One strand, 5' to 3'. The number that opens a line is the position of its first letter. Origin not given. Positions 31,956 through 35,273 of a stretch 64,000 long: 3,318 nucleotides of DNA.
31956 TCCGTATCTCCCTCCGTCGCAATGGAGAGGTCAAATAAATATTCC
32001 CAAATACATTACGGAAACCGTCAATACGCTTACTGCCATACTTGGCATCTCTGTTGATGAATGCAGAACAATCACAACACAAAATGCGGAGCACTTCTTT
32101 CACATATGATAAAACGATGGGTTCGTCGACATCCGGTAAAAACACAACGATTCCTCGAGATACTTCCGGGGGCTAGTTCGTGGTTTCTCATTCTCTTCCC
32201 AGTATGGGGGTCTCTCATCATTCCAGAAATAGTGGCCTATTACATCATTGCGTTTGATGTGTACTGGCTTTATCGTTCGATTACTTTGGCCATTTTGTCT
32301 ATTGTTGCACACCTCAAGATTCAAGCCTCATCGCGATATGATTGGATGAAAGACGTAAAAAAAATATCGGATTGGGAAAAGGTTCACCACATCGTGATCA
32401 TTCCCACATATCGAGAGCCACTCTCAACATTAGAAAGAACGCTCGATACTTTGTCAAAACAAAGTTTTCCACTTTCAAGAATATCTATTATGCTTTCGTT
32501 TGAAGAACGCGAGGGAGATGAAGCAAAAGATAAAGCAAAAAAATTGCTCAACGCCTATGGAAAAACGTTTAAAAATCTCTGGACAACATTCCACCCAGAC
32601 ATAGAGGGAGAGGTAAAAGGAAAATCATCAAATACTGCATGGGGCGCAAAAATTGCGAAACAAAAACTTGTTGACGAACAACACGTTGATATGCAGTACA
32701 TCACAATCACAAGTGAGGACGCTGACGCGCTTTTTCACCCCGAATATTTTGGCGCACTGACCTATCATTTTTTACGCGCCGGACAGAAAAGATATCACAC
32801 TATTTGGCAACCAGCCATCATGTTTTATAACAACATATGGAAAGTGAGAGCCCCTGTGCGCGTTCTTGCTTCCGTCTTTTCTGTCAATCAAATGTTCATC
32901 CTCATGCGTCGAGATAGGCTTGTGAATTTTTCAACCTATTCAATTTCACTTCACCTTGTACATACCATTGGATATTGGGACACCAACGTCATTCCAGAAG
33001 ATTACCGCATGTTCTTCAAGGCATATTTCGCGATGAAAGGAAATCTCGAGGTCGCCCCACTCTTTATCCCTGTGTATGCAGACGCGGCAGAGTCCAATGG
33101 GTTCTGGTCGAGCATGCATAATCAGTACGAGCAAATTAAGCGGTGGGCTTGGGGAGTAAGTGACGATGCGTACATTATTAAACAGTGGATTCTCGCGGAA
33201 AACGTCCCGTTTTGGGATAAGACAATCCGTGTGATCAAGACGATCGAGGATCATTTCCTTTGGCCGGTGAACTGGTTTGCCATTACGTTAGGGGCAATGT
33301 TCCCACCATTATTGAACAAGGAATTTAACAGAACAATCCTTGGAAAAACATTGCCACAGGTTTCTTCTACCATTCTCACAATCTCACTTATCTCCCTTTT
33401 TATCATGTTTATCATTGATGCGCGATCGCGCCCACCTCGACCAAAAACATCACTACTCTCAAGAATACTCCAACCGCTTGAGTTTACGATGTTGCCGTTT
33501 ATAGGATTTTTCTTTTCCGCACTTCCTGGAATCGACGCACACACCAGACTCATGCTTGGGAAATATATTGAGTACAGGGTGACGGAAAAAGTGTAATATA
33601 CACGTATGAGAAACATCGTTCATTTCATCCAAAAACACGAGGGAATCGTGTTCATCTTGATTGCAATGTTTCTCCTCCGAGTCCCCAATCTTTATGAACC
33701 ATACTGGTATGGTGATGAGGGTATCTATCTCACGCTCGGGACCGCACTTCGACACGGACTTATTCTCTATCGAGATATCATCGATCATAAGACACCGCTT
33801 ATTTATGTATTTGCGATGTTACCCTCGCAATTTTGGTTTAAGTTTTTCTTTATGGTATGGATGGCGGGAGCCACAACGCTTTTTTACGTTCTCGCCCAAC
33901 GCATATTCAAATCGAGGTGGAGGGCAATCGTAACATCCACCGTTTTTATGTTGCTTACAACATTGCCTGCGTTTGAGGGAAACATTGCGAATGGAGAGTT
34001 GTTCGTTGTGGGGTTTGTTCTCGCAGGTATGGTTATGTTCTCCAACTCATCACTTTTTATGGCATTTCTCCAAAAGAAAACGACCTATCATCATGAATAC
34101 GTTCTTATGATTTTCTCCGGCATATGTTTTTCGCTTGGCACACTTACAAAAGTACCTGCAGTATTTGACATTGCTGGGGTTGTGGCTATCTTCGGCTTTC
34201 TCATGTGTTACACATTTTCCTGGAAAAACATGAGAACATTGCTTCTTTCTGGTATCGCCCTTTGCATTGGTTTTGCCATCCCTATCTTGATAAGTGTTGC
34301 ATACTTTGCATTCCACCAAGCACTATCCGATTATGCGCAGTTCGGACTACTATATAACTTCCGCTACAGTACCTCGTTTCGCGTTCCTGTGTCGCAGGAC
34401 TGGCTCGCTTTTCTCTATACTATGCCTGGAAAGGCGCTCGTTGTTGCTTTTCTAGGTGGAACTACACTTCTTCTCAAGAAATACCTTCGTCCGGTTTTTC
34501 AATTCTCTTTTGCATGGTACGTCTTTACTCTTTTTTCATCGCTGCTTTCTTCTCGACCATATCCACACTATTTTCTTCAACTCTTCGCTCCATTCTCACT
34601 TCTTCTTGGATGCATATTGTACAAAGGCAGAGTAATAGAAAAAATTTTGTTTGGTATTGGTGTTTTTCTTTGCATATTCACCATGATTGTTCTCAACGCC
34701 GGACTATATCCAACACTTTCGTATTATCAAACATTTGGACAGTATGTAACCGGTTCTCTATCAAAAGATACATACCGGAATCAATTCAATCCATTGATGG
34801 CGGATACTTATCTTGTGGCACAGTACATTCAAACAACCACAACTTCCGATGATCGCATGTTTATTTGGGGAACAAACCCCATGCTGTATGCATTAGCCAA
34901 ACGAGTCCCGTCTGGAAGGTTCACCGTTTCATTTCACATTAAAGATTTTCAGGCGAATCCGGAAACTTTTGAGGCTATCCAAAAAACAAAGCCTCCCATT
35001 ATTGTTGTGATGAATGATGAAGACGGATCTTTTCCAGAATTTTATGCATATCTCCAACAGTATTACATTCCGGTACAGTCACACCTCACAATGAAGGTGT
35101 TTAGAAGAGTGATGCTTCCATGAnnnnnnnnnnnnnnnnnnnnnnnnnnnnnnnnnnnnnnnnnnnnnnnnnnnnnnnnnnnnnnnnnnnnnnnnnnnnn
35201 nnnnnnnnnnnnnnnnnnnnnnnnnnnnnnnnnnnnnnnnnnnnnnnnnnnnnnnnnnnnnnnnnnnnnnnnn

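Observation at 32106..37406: Lipid-linked glycan cluster built around a DPPR-synthase-like UbiA enzyme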

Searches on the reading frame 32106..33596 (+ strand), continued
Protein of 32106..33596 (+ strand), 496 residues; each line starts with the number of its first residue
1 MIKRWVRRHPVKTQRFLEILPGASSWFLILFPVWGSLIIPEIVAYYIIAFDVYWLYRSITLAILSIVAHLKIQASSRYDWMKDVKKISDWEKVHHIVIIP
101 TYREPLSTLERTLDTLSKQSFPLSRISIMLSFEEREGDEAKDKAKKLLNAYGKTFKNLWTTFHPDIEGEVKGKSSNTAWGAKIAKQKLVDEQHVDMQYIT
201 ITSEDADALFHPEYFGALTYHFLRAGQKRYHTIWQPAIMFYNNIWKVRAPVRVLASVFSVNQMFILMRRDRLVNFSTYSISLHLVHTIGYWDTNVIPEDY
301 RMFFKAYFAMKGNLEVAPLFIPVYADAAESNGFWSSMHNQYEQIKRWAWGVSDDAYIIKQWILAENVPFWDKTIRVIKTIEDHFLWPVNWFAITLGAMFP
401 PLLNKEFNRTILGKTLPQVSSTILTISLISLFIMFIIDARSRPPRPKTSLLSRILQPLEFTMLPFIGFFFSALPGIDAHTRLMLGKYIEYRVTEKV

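Call 51: fold_search(model_id=the predicted structure, library=pdb)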
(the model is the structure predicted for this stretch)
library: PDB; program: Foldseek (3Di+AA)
matches with E <= 10: 650; with E <= 0.001: 120
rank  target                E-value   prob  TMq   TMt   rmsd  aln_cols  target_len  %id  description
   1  8smp_A                4.0e-09  1.00  0.46  0.43  16.3       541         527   11  Xenopus laevis hyaluronan synthase 1, UDP-bound, gating loop inserted state (released 2024-05-01)
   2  8smn_A                2.1e-08  1.00  0.45  0.44  14.9       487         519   12  Xenopus laevis hyaluronan synthase 1, nascent HA polymer bound state (released 2024-05-01)
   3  7sp9_A                2.9e-08  1.00  0.49  0.49  12.7       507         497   12  Chlorella virus Hyaluronan Synthase in the GlcNAc-primed channel-closed state (released 2022-04-06)
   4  9yq5_A                3.0e-08  1.00  0.46  0.46  15.6       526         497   10  Chlorella virus hyaluronan synthase bound to an inserted UDP-GlcA (released 2025-12-10)
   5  8sne_A                3.1e-08  1.00  0.47  0.47  16.6       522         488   10  Chlorella virus Hyaluronan Synthase bound to GlcA extended GlcNAc primer and UDP (released 2024-05-01)
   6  8smm_A                3.1e-08  1.00  0.47  0.46  11.2       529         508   10  Xenopus laevis hyaluronan synthase 1 (released 2024-05-01)
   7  9yq2_A                3.4e-08  1.00  0.46  0.47  16.7       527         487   10  Chlorella virus hyaluronan synthase bound to DDM (released 2025-12-10)
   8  7sp7_A                9.1e-08  1.00  0.47  0.46  14.7       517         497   12  Chlorella virus hyaluronan synthase inhibited by UDP (released 2022-04-06)
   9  7sp8_A                1.0e-07  1.00  0.41  0.41  19.0       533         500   10  Chlorella virus Hyaluronan Synthase bound to UDP-GlcNAc (released 2022-04-06)
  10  6yv7_B                1.1e-07  1.00  0.36  0.49  14.5       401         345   12  Mannosyltransferase PcManGT from Pyrobaculum calidifontis (released 2020-07-22)
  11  9yq4_A                1.2e-07  1.00  0.47  0.48  14.7       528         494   11  Chlorella virus hyaluronan synthase bound to a proofreading UDP-GlcA (released 2025-12-10)
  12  7sp6_A                2.4e-07  1.00  0.48  0.48  14.3       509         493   12  Chlorella virus hyaluronan synthase (released 2022-04-06)
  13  9b8v_E                2.8e-07  1.00  0.51  0.32  14.6       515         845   14  AlphaFold2 informed cryo-EM model of the E. coli cellulose synthase BcsAG3B6 complex (released 2025-02-19)
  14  5ej1_A                3.3e-07  1.00  0.48  0.35  16.3       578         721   12  Pre-translocation state of bacterial cellulose synthase (released 2016-03-30)
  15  6yv7_A                5.4e-07  1.00  0.40  0.55  10.4       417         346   12  Mannosyltransferase PcManGT from Pyrobaculum calidifontis (released 2020-07-22)
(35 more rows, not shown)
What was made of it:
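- On Processive GT2 synthases (BcsA/HAS/chitin synthase type) - g1: Fold: call 51.
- Checked: g1: the AF2 model (pLDDT 85) best matches hyaluronan synthases and BcsA (call 51).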

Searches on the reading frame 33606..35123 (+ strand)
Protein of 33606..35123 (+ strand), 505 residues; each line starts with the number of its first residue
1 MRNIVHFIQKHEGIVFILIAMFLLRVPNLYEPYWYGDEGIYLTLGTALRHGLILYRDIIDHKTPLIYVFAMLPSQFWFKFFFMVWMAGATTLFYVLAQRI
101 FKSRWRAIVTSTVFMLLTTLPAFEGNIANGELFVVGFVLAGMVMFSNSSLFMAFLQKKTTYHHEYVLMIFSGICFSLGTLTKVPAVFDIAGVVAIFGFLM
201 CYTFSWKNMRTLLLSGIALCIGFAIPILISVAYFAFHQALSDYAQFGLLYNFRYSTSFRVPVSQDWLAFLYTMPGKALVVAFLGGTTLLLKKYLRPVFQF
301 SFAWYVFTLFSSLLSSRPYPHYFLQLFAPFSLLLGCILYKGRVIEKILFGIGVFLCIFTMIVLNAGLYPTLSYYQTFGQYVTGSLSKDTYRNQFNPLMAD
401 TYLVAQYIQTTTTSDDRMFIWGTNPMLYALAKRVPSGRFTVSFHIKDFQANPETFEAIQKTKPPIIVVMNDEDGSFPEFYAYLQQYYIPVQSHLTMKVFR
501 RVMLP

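Call 4: search_protein_families(library=pfam, proteins=[window:33606-35123:+], max_evalue=0.01)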
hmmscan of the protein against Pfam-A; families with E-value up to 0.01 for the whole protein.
window:33606-35123:+ (505 aa): 0 families

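Call 5: search_protein_families(library=ncbifam, proteins=[window:33606-35123:+], max_evalue=0.01)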
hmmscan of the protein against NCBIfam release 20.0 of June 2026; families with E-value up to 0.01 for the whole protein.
window:33606-35123:+ (505 aa): 0 families

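Call 12: search_solved_structures(query=window:33606-35123:+, max_evalue=1)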
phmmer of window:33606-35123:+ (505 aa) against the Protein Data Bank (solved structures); distinct sequences matched with E-value up to 1: 0.

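Call 33: search_solved_structures(query=A2, max_evalue=10, show_alignments=2)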
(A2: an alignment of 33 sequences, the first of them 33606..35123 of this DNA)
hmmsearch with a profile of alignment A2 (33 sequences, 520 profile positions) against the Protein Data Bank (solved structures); distinct sequences matched with E-value up to 10: 5.
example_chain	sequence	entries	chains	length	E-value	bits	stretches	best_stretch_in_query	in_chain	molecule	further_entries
7p64_J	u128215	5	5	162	0.096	14.5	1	171-253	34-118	NADH-quinone oxidoreductase subunit J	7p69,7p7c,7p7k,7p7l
7p61_J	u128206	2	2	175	0.12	14.3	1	171-253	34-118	NADH-quinone oxidoreductase subunit J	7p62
3rko_J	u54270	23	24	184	0.13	14.1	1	171-253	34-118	NADH-QUINONE OXIDOREDUCTASE SUBUNIT J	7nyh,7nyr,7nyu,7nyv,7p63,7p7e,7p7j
3x29_A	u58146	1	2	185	1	11.2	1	107-194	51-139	Claudin-19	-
6wg0_H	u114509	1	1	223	1.5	10.6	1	396-454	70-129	Fab366 heavy chain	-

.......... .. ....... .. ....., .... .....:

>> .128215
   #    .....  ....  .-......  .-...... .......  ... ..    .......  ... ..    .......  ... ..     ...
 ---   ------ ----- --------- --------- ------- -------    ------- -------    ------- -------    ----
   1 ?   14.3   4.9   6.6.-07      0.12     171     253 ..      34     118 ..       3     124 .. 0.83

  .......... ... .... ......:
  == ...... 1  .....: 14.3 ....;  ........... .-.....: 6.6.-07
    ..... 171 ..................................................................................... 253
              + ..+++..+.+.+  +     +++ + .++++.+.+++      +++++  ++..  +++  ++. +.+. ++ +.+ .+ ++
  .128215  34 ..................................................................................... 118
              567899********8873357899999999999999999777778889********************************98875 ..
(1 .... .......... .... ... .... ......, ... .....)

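Call 35: find_homologous_proteins(query=window:33606-35123:+, max_evalue=0.001)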
Query window:33606-35123:+ (505 aa): 950 proteins with E <= 0.001 among 8000 candidates; the best 120 are listed.
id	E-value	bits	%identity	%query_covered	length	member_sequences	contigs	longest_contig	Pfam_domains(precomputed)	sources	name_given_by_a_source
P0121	0.0e+0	1136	100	100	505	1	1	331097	-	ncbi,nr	ncbi:MAG: hypothetical protein HZA34_02405 [Candidatus Pacebacteria bacterium]|nr:hypothetical prote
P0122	3.3e-187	642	56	100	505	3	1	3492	PF27757.1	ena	-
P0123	2.8e-186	639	57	100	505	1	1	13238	PF27757.1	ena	-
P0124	2.6e-185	635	55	100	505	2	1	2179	PF27757.1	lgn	-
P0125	2.3e-183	629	56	100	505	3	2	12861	PF27757.1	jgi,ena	-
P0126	3.2e-183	629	56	100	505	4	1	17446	PF27757.1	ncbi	-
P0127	1.1e-179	617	55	100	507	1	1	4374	-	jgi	jgi:hypothetical protein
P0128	1.5e-176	607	56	100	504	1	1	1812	-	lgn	-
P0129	2.4e-175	603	55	100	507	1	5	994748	-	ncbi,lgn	-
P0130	8.9e-170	584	55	100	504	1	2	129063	-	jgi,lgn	-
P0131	3.6e-168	579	54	100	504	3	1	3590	-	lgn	-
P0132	4.8e-164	565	52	99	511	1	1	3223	PF02366.25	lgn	-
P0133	2.3e-163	563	56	95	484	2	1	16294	-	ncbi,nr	ncbi:MAG TPA: hypothetical protein VJ246_03475 [Patescibacteria group bacterium]|nr:hypothetical pro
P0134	1.4e-161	557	50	99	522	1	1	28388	PF02366.25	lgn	-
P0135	5.9e-158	545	50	100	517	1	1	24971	PF02366.25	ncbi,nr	ncbi:MAG TPA: phospholipid carrier-dependent glycosyltransferase [Candidatus Saccharimonadia bacteri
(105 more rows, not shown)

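Call 46: predict_structure(alignment_id=A4)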
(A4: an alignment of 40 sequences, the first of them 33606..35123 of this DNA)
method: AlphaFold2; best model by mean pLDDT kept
length: 505 residues; sequences in the alignment: 40
mean_pLDDT: 94.1   pTM: 0.92
mean pLDDT of the five models: 94.1, 93.3, 92.8, 92.4, 91.8
residues with pLDDT >= 90: 443; 70-90: 60; 50-70: 1; < 50: 1
segments of 3 or more residues with pLDDT < 50: none
pLDDT, mean of each block of 10 residues (from residue 1): 88 96 96 89 94 94 92 94 98 97 95 98 94 97 97 93 95 98 95 95 92 96 98 97 92 82 93 94 95 95 97 90 97 93 95 97 93 96 95 90 96 94 94 94 90 96 96 91 96 96 75
secondary structure, 60 per line:
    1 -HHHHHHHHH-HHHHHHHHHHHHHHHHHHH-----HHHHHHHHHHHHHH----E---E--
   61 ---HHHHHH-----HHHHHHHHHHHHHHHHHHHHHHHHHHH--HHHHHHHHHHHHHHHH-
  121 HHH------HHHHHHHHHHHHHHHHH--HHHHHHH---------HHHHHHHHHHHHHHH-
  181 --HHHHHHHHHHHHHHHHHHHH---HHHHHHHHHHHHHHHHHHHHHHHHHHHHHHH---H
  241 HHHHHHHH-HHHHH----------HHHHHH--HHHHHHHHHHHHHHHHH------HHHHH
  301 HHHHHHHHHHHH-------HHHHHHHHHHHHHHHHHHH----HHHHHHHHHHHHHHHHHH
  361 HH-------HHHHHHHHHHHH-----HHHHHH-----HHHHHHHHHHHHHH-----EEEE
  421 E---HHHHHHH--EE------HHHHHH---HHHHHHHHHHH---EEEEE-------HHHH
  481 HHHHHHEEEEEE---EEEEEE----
elements in order: H2-10 H12-30 H36-49 H64-69 H75-101 H104-119 H130-146 H149-155 H165-179 H183-202 H206-236 H240-248 H250-254 H265-270 H273-289 H296-312 H320-338 H343-362 H370-381 H387-392 H398-411 E417-421 H425-431 H442-447 H451-461 E465-469 H477-486 E487-492 E496-501
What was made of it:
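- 33606..35123 (+): g2: GT-C fold glycosyltransferase with an invariant D37-E38 in the first extracytoplasmic loop and a C-terminal soluble domain (505 aa; PGAP 'hypothetical protein'). The AF2 model has pLDDT 94 and pTM 0.92 (call 46).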

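Call 50: fold_search(model_id=the predicted structure, library=pdb)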
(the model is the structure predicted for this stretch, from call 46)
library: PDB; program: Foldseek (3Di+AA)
matches with E <= 10: 394; with E <= 0.001: 20
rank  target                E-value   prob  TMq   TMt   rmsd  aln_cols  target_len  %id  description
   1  8age_A                8.0e-06  1.00  0.50  0.41  12.3       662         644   11  Structure of yeast oligosaccharylransferase complex with acceptor peptide bound (released 2022-12-07)
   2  7e9s_A                8.0e-06  1.00  0.41  0.27  15.6       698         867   11  Archaeal oligosaccharyltransferase AglB from Archaeoglobus fulgidus in complex with an inhibitory peptide and a dolich (released 2021-09-08)
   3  5f15                  1.0e-05  1.00  0.53  0.50  13.4       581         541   12  Crystal Structure of ArnT from Cupriavidus metallidurans bound to Undecaprenyl phosphate (released 2016-02-17)
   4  6ezn_F                1.0e-05  1.00  0.50  0.41  13.3       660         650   11  Cryo-EM structure of the yeast oligosaccharyltransferase (OST) complex (released 2018-01-17)
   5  3wak                  1.2e-05  1.00  0.47  0.30  15.0       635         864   13  Crystal structure of the Archaeoglobus fulgidus oligosaccharyltransferase (O29867_ARCFU) in the apo form (released 2013-10-30)
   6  3waj                  1.5e-05  1.00  0.45  0.31  14.7       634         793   12  Crystal structure of the Archaeoglobus fulgidus oligosaccharyltransferase (O29867_ARCFU) complex with Zn and sulfate (released 2013-10-30)
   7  5ezm                  1.8e-05  1.00  0.54  0.51  13.1       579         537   12  Crystal Structure of ArnT from Cupriavidus metallidurans in the apo state (released 2016-02-17)
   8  8agc_A                2.1e-05  1.00  0.50  0.38  11.9       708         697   10  Structure of yeast oligosaccharylransferase complex with lipid-linked oligosaccharide and non-acceptor peptide bound (released 2022-12-07)
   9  9n9j_I                2.5e-05  1.00  0.45  0.34  12.6       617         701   10  Structure of a GRP94 folding intermediate engaged with a CCDC134- and FKBP11-bound secretory translocon (released 2025-11-19)
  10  8b6l_I                4.1e-05  1.00  0.40  0.31  13.9       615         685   10  Subtomogram average of the human Sec61-TRAP-OSTA-translocon (released 2022-12-07)
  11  8agb_A                6.6e-05  1.00  0.45  0.37  13.2       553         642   13  Structure of yeast oligosaccharylransferase complex with lipid-linked oligosaccharide bound (released 2022-12-07)
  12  6gxc_A                6.6e-05  1.00  0.44  0.34  11.7       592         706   10  Bacterial oligosaccharyltransferase PglB in complex with an inhibitory peptide and a reactive lipid-linked oligosaccha (released 2018-11-14)
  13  3rce_A                6.9e-05  1.00  0.42  0.34  11.8       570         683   10  Bacterial oligosaccharyltransferase PglB (released 2011-06-15)
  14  8pn9_A                7.6e-05  1.00  0.42  0.35  13.9       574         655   11  Structure of human oligosaccharyltransferase OST-A complex bound to NGI-1 (released 2024-05-08)
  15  6ftg_5                1.0e-04  1.00  0.42  0.35  13.6       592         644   10  Subtomogram average of OST-containing ribosome-translocon complexes from canine rough microsomal membranes (released 2018-03-21)
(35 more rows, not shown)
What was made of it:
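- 33606..35123 (+): The top 31 Foldseek PDB hits are all GT-C (STT3, AglB, ArnT, PglB, DPY19, AftA, PMT; call 50).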

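Call 74: find_encoding_contigs(protein=P0121, flank=10000, max_places=2)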
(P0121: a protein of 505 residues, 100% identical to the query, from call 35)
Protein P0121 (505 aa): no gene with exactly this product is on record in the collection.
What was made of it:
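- Tried and rejected: The look-up by exact protein failed (call 74).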

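Call 89: search_protein_families(library=pfam, proteins=[P0122, P0132], max_evalue=0.1)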
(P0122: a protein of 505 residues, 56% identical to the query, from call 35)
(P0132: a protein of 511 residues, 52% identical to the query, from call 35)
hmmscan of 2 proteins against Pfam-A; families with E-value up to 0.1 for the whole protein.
P0122 (505 aa): 0 families

P0132 (511 aa): 1 family
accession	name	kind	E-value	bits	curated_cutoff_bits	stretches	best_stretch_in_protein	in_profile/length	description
PF02366.24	PMT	-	1.7e-05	24.9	22.7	1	76-235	83-238/245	Dolichyl-phosphate-mannose-protein mannosyltransferase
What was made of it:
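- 33606..35123 (+): Orthologue P0132 passes the Pfam PMT cut-off (call 89).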
